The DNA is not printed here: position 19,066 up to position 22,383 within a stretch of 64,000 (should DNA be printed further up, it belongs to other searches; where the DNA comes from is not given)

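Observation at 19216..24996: Three consecutive paralogous surface lipoproteins, one carrying an extracytoplasmic TlpA-type thioredoxin (CSPC)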

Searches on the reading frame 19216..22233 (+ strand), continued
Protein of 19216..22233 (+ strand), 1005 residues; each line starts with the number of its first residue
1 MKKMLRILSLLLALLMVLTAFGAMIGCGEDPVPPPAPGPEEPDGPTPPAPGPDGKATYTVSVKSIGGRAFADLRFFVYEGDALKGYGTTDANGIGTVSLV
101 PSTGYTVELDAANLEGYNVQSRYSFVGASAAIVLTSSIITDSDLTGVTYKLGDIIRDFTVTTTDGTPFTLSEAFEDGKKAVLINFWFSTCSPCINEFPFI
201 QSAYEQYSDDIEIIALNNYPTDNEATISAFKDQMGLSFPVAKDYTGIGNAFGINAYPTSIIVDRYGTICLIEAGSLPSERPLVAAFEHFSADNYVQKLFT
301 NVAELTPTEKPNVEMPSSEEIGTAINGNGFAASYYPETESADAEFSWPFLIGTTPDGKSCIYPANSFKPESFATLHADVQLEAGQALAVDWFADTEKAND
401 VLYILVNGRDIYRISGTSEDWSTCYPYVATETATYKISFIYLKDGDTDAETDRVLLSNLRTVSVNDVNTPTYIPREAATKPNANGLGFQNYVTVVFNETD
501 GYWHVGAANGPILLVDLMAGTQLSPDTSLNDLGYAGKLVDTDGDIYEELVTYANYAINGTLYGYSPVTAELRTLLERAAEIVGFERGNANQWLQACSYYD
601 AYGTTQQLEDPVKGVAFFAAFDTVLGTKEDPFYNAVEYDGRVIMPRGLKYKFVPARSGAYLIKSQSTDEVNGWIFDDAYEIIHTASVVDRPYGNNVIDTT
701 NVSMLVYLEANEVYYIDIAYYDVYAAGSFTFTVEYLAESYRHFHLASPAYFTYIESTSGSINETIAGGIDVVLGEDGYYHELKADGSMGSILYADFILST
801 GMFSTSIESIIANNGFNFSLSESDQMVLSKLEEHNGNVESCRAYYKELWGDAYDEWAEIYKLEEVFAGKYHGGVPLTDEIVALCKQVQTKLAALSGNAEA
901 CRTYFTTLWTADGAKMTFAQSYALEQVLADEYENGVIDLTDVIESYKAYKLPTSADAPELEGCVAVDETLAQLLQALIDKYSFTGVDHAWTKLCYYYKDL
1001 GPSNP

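Call 46: fold_search(model_id=the predicted structure, library=pdb)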
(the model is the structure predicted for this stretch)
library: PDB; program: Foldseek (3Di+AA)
matches with E <= 10: 1736; with E <= 0.001: 507
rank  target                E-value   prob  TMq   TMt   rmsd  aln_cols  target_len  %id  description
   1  5cyy_A                7.7e-12  1.00  0.13  0.35  18.0       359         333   17  Structure of the C-terminal domains of DipZ from Mycobacterium tuberculosis (released 2016-01-13)
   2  2hyx_B                1.1e-11  1.00  0.13  0.35  17.5       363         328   15  Structure of the C-terminal domain of DipZ from Mycobacterium tuberculosis (released 2007-07-17)
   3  5cyy_D                1.8e-11  1.00  0.13  0.35  18.0       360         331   16  Structure of the C-terminal domains of DipZ from Mycobacterium tuberculosis (released 2016-01-13)
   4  4nmu_A                3.8e-11  1.00  0.13  0.86   2.2       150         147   29  Crystal Structure of Thiol-disulfide Oxidoreductase from Bacillus str. 'Ames Ancestor' (released 2013-12-18)
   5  4nmu_D                1.3e-10  1.00  0.13  0.90   1.8       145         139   28  Crystal Structure of Thiol-disulfide Oxidoreductase from Bacillus str. 'Ames Ancestor' (released 2013-12-18)
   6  4nmu_B                1.5e-10  1.00  0.13  0.89   1.9       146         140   27  Crystal Structure of Thiol-disulfide Oxidoreductase from Bacillus str. 'Ames Ancestor' (released 2013-12-18)
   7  1su9_B                3.7e-10  1.00  0.13  0.88   1.9       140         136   24  Reduced structure of the soluble domain of ResA (released 2004-05-11)
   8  1st9_A                8.0e-10  1.00  0.13  0.89   1.9       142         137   25  Crystal Structure of a Soluble Domain of ResA in the Oxidised Form (released 2004-05-11)
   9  2h1g_B                8.0e-10  1.00  0.13  0.87   1.6       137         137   23  ResA C74A/C77A (released 2006-09-19)
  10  2h19_A                8.5e-10  1.00  0.13  0.85   1.9       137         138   24  Crystal Structure of ResA Cys77Ala Variant (released 2006-09-19)
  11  3c71                  9.5e-10  1.00  0.13  0.84   1.9       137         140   23  Structure of a ResA variant with a DsbA-like active site motif (CPHC) (released 2008-08-12)
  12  2h1b_A                1.1e-09  1.00  0.13  0.89   1.8       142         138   24  ResA E80Q (released 2006-09-19)
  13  2h19_B                1.2e-09  1.00  0.13  0.89   1.7       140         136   24  Crystal Structure of ResA Cys77Ala Variant (released 2006-09-19)
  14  2h1a_B                1.3e-09  1.00  0.13  0.87   1.8       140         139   24  ResA C74A Variant (released 2006-09-19)
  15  2h1b_C                1.5e-09  1.00  0.13  0.90   1.6       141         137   24  ResA E80Q (released 2006-09-19)
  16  1st9_B                1.5e-09  1.00  0.13  0.89   1.9       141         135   23  Crystal Structure of a Soluble Domain of ResA in the Oxidised Form (released 2004-05-11)
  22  1su9_A                2.4e-09  1.00  0.13  0.87   2.0       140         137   24  Reduced structure of the soluble domain of ResA (released 2004-05-11)
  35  4hqz_B                3.3e-08  1.00  0.12  0.76   2.3       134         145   25  Crystal structure of the pneumoccocal exposed lipoprotein thioredoxin sp_1000 (Etrx2) from Streptococcus pneumoniae st (released 2013-12-25)
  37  2yp6_A                4.3e-08  1.00  0.12  0.76   2.4       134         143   25  Crystal structure of the pneumoccocal exposed lipoprotein thioredoxin sp_1000 (Etrx2) from Streptococcus pneumoniae st (released 2013-10-30)
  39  4hqz_A                4.6e-08  1.00  0.12  0.76   2.3       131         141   25  Crystal structure of the pneumoccocal exposed lipoprotein thioredoxin sp_1000 (Etrx2) from Streptococcus pneumoniae st (released 2013-12-25)
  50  4hqs                  1.4e-07  1.00  0.12  0.76   3.5       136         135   25  Crystal structure of the pneumoccocal exposed lipoprotein thioredoxin sp_0659 (Etrx1) from Streptococcus pneumoniae stra (released 2013-12-25)
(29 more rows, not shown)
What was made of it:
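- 19663..20085 (+): P1 thioredoxin domain. Active site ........, with CSPC at nt 19783-19794. The cis-Pro loop YPT is conserved. Foldseek against ResA gives TM 0.85-0.90 and rmsd 1.6-2.2 A (call 46).
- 20203..20610 (+): P1 jelly-roll beta-sandwich directly after the thioredoxin, the same tandem as the DipZ ectodomain. The top Foldseek hits are the DipZ C-terminal domains 5cyy/2hyx, E 8e-12, with about 360 aligned columns (call 46).
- On TlpA/ResA/DsbE-type thioredoxins: Foldseek: ResA 1st9/1su9/2h1b and 4nmu give target TM 0.85-0.90 and rmsd 1.6-2.2 A over about 140 residues (call 46).
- Closest known: Mycobacterium tuberculosis DipZ. Same: This is the top Foldseek hit of the P1 model, with about 360 aligned columns covering both domains (call 46).
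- Structural superposition on ResA gives TM 0.85-0.90 (call 46). The best structural match of the whole model is the DipZ ectodomain, a thioredoxin plus a carbohydrate-binding-like jelly-roll (call 46).
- Tried and rejected: The result is dominated by the Trx domain (call 46).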

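Call 61: fold_search(model_id=the predicted structure, library=viral)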
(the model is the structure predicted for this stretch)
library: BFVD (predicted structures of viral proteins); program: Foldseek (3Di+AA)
matches with E <= 10: 1741; with E <= 0.001: 235
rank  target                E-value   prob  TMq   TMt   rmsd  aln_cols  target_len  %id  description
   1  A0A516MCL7            3.1e-10  1.00  0.10  0.11  25.7       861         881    9  (no name in the UniProt tables at hand)
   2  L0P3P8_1              7.1e-10  1.00  0.10  0.12  33.2       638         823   11  Putative host specificity protein [Streptococcus phage TP-J34]
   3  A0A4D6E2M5            9.3e-10  1.00  0.09  0.10  34.1       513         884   10  Minor tail protein [Streptomyces phage Circinus]
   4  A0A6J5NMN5            5.0e-09  1.00  0.10  0.15  23.6       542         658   10  CUB domain [uncultured Caudovirales phage]
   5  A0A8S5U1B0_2          2.0e-08  0.98  0.08  0.08  32.5       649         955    9  Minor structural protein 4 [Siphoviridae sp. cttuu15]
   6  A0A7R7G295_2          2.1e-08  1.00  0.11  0.11  25.8       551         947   13  (no name in the UniProt tables at hand)
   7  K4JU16                4.7e-08  1.00  0.10  0.08  28.7       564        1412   11  (no name in the UniProt tables at hand)
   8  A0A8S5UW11            7.7e-08  0.99  0.08  0.08  29.2       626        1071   10  Uncharacterized protein [Siphoviridae sp. ctgaU3]
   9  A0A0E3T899            8.2e-08  0.99  0.09  0.14  63.5       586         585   13  Galactose binding protein [Gordonia phage Gsput1]
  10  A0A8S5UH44            1.3e-07  1.00  0.10  0.07  30.1       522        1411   14  Uncharacterized protein [Myoviridae sp. ctshb19]
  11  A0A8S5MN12            1.5e-07  1.00  0.12  0.09  26.8       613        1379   10  Uncharacterized protein [Siphoviridae sp. ct89Z21]
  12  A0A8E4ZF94            1.5e-07  1.00  0.11  0.26  24.2       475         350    8  Uncharacterized protein [Olleya phage Harreka_1]
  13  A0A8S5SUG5            2.4e-07  1.00  0.11  0.20  20.9       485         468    8  Leucine rich repeat protein [Siphoviridae sp. ctqPo10]
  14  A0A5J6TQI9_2          2.6e-07  0.99  0.08  0.10  25.0       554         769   10  (no name in the UniProt tables at hand)
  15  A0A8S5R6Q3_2          3.2e-07  0.99  0.11  0.09  32.6       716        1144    9  Uncharacterized protein [Myoviridae sp. ctBoB21]
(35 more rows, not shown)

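Call 71: find_encoding_contigs(protein=window:19216-22233:+, flank=1000, max_places=2)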
Protein window:19216-22233:+ (1005 aa): no gene with exactly this product is on record in the collection.

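Call 73: list_cluster_members(proteins=[P0378, window:19216-22230:+, window:22328-23602:+, window:23728-24993:+])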
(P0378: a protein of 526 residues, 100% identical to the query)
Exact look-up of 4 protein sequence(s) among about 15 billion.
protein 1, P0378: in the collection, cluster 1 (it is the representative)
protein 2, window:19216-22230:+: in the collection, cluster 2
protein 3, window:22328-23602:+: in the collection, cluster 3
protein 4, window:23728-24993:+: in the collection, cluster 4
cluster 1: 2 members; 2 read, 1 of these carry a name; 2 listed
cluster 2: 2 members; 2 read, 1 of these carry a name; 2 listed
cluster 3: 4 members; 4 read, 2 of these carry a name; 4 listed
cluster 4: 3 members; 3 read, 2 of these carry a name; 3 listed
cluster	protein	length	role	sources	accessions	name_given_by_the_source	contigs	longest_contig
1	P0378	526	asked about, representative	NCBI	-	-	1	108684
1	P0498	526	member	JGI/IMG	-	ferredoxin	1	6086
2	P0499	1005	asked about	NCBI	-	-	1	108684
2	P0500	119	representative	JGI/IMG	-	hypothetical protein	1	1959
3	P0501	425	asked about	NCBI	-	-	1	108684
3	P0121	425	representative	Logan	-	-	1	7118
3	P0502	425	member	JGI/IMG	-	hypothetical protein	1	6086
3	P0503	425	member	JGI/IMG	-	hypothetical protein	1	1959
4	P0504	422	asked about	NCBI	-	-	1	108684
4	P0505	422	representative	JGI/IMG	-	hypothetical protein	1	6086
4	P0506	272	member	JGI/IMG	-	hypothetical protein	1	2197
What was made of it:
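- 19216..22233 (+): P1: 1005-aa lipoprotein. Order of parts: signal peptide with lipobox, Pro-rich linker, Ig-like domain, ResA/TlpA-type thioredoxin, jelly-roll, alpha/beta module A, beta-sandwich, alpha/beta module B. Exact product on record (call 73).
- Checked: Exactly these products (1005, 425 and 422 aa) are on record from an NCBI contig of 108,684 bp (call 73).
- Tried and rejected: The cluster look-up gave only 'hypothetical protein' and 'ferredoxin' (call 73).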

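Call 79: search_protein_families(library=pfam, proteins=[L058:3584-4954:+, L058:8798-10111:+, L058:10020-12347:+, L058:13261-15834:-, L066:8390-9649:+, L066:18293-20545:-, L070:7205-9358:+, L070:12940-14295:-, L078:7870-9558:-, L078:6082-7845:-], max_evalue=0.00001)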
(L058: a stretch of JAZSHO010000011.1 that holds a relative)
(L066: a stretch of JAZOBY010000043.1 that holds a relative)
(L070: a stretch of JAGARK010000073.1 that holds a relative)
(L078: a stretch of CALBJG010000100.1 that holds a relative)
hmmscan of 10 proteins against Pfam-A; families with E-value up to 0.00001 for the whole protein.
L058:3584-4954:+ (456 aa): 4 families
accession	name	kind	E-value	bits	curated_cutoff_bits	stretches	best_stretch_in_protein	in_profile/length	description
PF21688.3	FAD-depend_C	-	2.2e-11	44.8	27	1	249-405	36-195/197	FAD-dependent protein, C-terminal domain-like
PF07992.20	Pyr_redox_2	-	6.1e-09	36.2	26.1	0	3-48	1-39/291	Pyridine nucleotide-disulphide oxidoreductase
PF01946.23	Thi4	-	4.2e-07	29.9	26.2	1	2-35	17-49/235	Thi4 family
PF13738.12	Pyr_redox_3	-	8.1e-07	29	30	0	163-202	95-134/305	Pyridine nucleotide-disulphide oxidoreductase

L058:8798-10111:+ (437 aa): 0 families

L058:10020-12347:+ (775 aa): 0 families

L058:13261-15834:- (857 aa): 1 family
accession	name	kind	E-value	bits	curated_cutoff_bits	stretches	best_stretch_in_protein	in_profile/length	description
PF00496.27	SBP_bac_5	-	4.8e-30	105.3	32.4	2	471-752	106-363/368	Bacterial extracellular solute-binding proteins, family 5 Middle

L066:8390-9649:+ (419 aa): 1 family
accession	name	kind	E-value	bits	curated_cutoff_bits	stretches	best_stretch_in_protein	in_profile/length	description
PF00294.29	PfkB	-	1e-18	68.2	25.8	1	207-393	132-291/302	pfkB family carbohydrate kinase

L066:18293-20545:- (750 aa): 9 families
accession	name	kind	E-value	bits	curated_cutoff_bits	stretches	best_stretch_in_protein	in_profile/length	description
PF16921.10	Tex_YqgF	-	5e-53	179.3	27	1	355-478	2-126/126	Tex protein YqgF-like domain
PF12836.13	HHH_3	-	5.4e-29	100.5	27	1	518-582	1-65/65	Helix-hairpin-helix motif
PF09371.15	Tex_N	-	2.2e-28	98.2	32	1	45-117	3-75/75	Tex-like protein N-terminal domain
PF22706.1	Tex_central_region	-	2e-26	93.5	27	1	174-338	3-178/178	Tex central region-like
PF00575.29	S1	-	1.2e-17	64.5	22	1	677-746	5-74/74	S1 RNA binding domain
PF17674.7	HHH_9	-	1.5e-14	55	23.1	1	589-656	2-70/70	HHH domain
PF23459.1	S1_RRP5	-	2.3e-12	47.7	27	1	674-744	1-71/72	RRP5 S1 domain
PF14635.12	HHH_7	-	2.9e-08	34.4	27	1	495-583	9-103/104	Helix-hairpin-helix motif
PF14639.11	YqgF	-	5.8e-08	33.1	35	1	370-485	24-147/150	Holliday-junction resolvase-like of SPT6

L070:7205-9358:+ (717 aa): 2 families
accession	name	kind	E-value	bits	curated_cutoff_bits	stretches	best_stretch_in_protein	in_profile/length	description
PF00884.28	Sulfatase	-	8.7e-22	78.2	25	1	334-618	2-300/301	Sulfatase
PF01663.27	Phosphodiest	-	2.9e-09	37.4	23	0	530-560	190-220/342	Type I phosphodiesterase / nucleotide pyrophosphatase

L070:12940-14295:- (451 aa): 0 families

L078:7870-9558:- (562 aa): 0 families

L078:6082-7845:- (587 aa): 2 families
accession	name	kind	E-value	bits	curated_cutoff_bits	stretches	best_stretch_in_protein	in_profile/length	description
PF01432.26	Peptidase_M3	-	1.2e-28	101.1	27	1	190-570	3-455/457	Peptidase family M3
PF08439.15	Peptidase_M3_N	-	1.3e-09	38.6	25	1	112-170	8-66/70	Oligopeptidase F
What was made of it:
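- Loci without the protease still hold an 857-aa SBP_bac_5 protein or a PepF peptidase (call 79).
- Tried and rejected: A mixed result; only SBP_bac_5 and PepF fit the peptide theme (call 79).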
